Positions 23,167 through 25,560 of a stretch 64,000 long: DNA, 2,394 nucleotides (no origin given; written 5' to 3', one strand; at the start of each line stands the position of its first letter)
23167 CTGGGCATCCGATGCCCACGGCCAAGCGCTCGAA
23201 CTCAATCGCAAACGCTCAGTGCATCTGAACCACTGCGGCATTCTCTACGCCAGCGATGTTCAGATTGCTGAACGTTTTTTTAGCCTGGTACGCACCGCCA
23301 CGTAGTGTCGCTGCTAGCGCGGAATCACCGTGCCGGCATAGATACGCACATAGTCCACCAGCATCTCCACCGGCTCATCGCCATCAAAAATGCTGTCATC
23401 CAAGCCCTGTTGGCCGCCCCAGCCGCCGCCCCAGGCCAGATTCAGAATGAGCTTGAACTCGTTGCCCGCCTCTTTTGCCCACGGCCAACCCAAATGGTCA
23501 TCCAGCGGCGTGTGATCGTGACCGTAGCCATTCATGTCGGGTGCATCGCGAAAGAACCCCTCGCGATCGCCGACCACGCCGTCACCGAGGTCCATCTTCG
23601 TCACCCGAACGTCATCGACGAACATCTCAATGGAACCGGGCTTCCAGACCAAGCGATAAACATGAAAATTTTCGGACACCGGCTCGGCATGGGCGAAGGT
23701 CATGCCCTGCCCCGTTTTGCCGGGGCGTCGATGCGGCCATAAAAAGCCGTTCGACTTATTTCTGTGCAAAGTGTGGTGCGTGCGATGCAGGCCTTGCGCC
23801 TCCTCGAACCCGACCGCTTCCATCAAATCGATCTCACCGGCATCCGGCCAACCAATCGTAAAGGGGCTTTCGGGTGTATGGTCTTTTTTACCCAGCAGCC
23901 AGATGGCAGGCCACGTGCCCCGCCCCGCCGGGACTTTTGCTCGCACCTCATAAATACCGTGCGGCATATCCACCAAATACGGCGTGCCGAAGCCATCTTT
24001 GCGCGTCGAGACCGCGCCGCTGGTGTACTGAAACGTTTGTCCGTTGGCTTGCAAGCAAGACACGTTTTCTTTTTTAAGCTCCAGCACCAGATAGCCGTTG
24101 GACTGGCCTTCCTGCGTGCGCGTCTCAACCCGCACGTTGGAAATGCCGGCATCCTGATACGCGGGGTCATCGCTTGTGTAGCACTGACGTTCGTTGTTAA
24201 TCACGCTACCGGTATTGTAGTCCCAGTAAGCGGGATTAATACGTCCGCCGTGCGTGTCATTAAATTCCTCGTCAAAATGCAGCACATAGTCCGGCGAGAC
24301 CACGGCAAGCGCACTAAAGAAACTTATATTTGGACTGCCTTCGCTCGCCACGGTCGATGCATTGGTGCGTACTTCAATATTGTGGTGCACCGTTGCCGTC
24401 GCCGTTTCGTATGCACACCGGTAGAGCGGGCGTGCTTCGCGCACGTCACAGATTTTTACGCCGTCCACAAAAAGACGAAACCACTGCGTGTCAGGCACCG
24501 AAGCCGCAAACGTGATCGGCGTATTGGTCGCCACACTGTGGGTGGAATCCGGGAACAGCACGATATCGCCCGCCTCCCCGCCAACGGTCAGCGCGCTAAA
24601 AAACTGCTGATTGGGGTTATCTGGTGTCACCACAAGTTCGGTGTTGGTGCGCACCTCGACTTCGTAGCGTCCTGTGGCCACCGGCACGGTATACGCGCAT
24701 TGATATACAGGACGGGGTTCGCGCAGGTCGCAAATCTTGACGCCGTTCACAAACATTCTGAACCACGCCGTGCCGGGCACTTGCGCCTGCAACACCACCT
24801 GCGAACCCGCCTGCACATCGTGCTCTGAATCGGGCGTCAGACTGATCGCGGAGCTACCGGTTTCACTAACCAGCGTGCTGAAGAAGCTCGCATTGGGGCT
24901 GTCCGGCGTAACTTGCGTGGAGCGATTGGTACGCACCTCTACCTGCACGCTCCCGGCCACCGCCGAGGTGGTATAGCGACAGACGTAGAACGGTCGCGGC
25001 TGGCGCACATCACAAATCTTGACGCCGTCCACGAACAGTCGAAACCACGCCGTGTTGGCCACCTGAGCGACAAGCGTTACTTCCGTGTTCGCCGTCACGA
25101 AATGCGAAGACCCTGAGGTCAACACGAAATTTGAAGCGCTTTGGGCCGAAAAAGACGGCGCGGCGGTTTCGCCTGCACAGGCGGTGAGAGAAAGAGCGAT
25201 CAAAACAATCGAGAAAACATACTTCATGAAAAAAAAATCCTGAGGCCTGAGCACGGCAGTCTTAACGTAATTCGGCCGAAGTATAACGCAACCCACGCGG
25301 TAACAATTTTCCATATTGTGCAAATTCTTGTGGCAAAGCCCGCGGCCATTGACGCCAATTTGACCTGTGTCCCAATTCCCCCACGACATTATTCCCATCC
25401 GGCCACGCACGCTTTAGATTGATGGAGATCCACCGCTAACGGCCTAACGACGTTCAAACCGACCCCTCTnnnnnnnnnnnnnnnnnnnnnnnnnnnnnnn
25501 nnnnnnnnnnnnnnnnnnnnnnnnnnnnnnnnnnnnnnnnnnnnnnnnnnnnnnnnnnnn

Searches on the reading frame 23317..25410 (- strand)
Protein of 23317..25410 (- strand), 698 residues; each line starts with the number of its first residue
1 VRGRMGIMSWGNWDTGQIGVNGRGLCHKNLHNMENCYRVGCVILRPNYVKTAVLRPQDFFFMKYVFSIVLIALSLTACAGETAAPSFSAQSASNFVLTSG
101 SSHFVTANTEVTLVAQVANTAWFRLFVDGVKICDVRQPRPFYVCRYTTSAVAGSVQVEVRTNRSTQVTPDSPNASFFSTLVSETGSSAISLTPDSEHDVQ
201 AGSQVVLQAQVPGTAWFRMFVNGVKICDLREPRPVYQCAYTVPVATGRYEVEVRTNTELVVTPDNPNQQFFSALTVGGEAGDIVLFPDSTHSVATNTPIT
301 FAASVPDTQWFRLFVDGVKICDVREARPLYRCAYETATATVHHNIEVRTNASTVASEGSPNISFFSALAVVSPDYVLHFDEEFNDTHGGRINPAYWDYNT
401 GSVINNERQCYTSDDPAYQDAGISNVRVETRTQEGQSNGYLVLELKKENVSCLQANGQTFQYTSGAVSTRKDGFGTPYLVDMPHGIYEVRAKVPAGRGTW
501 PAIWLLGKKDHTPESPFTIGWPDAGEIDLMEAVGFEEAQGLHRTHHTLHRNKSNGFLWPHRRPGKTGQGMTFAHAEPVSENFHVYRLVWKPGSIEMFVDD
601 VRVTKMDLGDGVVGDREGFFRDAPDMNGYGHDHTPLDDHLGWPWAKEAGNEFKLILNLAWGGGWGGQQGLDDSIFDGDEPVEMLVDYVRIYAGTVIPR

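Call 14: search_protein_families(library=pfam, proteins=[window:23317-25410:-], max_evalue=0.001)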
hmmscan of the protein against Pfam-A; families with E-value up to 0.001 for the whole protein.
window:23317-25410:- (698 aa): 1 family
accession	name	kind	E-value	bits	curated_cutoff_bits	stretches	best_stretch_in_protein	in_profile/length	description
PF00722.28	Glyco_hydro_16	-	4.5e-12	46.2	22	1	481-606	39-135/175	Glycosyl hydrolases family 16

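Call 58: search_protein_families(library=ncbifam, proteins=[window:23317-25410:-], max_evalue=0.01)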
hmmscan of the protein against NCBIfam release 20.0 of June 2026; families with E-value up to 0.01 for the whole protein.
window:23317-25410:- (698 aa): 1 family
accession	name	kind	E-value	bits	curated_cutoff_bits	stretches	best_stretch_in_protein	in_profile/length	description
NF052454.1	BtaGlycanEglC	equivalog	1.5e-12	47.2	700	1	386-607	233-414/459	endo-1,3-1,4-beta-glycanase EglC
